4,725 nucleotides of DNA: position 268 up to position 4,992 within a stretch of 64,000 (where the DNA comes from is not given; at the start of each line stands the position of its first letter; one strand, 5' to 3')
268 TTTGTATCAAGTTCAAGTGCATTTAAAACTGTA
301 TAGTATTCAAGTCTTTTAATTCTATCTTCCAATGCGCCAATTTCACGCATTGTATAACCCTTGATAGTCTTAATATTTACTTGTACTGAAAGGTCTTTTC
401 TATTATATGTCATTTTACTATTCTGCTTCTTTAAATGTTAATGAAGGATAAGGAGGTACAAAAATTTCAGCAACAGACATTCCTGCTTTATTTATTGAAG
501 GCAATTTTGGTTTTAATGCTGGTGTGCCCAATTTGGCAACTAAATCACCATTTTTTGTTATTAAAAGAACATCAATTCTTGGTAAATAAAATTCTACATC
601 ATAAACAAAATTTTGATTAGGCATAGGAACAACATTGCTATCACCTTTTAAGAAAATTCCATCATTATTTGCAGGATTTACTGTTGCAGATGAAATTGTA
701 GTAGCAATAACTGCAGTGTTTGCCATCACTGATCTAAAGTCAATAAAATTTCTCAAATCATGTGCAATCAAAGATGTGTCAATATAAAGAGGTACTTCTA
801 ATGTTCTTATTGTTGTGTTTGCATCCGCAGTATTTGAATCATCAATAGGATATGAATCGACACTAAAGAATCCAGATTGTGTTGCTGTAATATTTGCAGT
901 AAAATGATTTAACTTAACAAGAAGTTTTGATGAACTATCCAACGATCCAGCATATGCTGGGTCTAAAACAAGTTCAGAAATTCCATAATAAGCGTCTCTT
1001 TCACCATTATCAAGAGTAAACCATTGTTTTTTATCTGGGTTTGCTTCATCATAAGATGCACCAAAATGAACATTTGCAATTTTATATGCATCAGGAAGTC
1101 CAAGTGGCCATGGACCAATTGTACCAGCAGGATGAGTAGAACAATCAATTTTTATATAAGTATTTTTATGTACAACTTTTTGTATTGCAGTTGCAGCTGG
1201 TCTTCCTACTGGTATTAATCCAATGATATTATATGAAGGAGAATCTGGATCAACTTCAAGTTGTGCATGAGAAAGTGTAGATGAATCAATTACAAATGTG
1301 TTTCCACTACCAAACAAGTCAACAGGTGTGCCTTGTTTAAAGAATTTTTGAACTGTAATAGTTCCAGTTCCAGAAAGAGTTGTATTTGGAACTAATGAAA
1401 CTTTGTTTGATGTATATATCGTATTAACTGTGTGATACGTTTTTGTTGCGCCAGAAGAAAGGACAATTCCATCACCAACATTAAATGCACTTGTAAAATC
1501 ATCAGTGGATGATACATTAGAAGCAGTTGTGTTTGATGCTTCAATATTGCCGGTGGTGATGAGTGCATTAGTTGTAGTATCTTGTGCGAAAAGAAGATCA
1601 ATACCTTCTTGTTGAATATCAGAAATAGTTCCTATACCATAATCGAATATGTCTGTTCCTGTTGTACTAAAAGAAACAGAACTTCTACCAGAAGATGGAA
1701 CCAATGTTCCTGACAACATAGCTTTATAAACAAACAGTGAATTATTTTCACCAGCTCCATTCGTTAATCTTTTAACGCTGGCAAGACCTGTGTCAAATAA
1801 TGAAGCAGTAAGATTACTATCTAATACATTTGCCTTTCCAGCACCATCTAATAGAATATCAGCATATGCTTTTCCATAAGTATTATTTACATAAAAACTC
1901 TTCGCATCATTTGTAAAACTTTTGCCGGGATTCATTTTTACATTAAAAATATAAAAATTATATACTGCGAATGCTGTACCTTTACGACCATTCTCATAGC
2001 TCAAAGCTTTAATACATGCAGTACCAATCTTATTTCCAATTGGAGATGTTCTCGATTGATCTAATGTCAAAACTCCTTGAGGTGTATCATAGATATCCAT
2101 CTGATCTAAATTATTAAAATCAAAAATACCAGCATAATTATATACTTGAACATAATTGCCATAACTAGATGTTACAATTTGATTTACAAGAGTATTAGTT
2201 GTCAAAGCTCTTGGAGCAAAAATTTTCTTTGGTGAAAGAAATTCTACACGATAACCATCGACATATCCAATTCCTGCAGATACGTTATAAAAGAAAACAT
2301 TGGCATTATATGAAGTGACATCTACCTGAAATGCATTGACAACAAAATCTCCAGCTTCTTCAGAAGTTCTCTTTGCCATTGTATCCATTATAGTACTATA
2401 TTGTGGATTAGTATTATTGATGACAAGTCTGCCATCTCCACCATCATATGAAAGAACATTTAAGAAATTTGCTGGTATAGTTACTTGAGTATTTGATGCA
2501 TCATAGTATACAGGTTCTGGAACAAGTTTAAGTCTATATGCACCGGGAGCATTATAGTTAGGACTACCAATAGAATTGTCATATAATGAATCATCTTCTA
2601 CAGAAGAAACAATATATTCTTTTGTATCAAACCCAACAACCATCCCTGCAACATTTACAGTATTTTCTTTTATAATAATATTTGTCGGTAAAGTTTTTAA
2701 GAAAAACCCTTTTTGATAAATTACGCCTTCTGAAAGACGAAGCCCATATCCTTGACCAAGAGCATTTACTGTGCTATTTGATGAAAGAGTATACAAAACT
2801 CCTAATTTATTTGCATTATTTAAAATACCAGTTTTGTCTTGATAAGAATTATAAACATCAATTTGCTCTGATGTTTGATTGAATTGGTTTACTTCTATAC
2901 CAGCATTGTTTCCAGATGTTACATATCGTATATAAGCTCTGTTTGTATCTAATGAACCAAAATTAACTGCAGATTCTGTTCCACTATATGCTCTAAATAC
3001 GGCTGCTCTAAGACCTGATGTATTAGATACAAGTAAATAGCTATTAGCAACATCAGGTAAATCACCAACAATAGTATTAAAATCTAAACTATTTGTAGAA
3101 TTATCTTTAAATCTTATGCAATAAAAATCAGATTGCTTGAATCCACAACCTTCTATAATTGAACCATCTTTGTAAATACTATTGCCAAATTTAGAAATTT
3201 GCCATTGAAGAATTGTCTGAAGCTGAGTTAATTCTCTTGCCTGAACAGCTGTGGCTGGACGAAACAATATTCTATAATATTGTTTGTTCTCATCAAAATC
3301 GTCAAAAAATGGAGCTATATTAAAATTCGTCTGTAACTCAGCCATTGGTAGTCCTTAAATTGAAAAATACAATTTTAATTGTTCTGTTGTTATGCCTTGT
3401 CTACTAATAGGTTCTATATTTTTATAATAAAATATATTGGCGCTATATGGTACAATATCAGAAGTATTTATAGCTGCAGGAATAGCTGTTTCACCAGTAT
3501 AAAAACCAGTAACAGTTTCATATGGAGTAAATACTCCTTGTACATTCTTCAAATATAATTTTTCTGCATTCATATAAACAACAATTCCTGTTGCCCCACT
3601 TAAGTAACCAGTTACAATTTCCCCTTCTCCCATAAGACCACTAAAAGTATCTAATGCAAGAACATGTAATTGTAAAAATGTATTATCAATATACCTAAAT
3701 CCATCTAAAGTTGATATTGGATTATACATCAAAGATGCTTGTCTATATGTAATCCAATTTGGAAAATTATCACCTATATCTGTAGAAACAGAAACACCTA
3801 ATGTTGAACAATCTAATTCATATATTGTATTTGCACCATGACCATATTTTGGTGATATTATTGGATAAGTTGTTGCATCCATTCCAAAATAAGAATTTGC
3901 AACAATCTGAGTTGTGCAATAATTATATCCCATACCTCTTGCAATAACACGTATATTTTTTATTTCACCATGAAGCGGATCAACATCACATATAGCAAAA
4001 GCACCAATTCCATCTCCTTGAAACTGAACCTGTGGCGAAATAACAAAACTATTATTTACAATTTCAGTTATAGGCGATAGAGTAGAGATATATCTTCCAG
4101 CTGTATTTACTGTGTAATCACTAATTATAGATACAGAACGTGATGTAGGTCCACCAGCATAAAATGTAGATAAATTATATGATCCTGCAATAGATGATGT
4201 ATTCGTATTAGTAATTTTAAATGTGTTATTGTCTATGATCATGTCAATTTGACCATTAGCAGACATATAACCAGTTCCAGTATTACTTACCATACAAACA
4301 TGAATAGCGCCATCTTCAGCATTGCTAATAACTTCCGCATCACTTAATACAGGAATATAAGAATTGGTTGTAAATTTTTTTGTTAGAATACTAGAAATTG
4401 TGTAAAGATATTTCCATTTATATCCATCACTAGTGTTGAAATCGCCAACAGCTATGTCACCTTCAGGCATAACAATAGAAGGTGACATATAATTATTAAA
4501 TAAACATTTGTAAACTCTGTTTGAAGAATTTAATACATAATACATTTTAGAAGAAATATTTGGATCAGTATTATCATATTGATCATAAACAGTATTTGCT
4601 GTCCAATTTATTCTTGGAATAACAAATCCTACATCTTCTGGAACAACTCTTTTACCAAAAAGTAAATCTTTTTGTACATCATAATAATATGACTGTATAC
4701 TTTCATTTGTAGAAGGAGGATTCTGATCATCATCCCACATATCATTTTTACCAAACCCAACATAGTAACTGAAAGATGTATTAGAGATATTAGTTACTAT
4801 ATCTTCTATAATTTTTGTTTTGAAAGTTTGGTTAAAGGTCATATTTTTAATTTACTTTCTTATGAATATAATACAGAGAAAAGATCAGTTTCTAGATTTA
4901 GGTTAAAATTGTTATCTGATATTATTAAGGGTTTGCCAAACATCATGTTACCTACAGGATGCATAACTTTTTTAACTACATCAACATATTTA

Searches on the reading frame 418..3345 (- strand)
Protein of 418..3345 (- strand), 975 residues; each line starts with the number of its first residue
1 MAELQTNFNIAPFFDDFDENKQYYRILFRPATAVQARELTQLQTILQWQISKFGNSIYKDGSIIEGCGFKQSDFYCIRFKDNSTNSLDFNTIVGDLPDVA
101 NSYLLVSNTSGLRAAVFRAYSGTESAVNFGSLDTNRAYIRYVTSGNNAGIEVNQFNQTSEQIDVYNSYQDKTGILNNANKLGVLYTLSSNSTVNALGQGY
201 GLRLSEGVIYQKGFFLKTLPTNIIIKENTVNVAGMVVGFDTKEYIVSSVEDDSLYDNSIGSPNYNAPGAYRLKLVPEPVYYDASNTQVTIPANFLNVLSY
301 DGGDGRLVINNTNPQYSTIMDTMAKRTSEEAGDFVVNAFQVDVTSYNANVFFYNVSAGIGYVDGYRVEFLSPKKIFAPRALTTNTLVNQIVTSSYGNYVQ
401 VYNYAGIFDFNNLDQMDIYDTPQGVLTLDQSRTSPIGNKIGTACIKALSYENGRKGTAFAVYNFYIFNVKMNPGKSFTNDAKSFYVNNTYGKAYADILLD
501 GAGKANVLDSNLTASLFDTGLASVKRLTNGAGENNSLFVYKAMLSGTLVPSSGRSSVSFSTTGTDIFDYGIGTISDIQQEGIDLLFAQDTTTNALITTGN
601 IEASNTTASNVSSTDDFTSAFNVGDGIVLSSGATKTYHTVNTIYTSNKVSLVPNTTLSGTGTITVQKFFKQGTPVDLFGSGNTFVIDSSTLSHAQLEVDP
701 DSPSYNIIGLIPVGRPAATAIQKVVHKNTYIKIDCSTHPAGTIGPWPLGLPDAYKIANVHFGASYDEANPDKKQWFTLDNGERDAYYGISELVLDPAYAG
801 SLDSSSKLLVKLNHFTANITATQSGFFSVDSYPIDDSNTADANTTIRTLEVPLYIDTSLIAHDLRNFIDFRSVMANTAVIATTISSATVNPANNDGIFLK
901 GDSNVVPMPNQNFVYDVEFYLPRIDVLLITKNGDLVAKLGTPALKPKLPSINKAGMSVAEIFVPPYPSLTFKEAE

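Call 11: search_protein_families(library=pfam, proteins=[window:418-3345:-], max_evalue=0.01)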
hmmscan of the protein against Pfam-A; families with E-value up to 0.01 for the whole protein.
window:418-3345:- (975 aa): 1 family
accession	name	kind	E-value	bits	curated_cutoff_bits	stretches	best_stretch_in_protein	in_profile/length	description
PF16075.10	DUF4815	-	5.1e-39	134.5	30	3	204-390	69-245/570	Domain of unknown function (DUF4815)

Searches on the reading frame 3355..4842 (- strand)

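Call 11: search_protein_families(library=pfam, proteins=[window:3355-4842:-], max_evalue=0.01)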
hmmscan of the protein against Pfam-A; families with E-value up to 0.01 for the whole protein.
window:3355-4842:- (495 aa): 1 family
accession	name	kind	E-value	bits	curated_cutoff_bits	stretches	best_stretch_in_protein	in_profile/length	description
PF09215.16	Phage-Gp8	-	3.1e-05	23.6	25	1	123-173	170-221/337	Bacteriophage T4, Gp8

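Call 42: search_protein_families(library=phrogs, proteins=[window:3355-4842:-], max_evalue=0.001)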
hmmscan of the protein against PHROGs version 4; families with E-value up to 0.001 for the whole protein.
window:3355-4842:- (495 aa): 2 families
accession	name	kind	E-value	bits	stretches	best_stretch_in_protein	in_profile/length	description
phrog_438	-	tail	3.2e-70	238.6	1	21-491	25-474/478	baseplate wedge subunit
phrog_977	-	tail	2.7e-08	34.2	1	121-174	165-218/333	baseplate wedge subunit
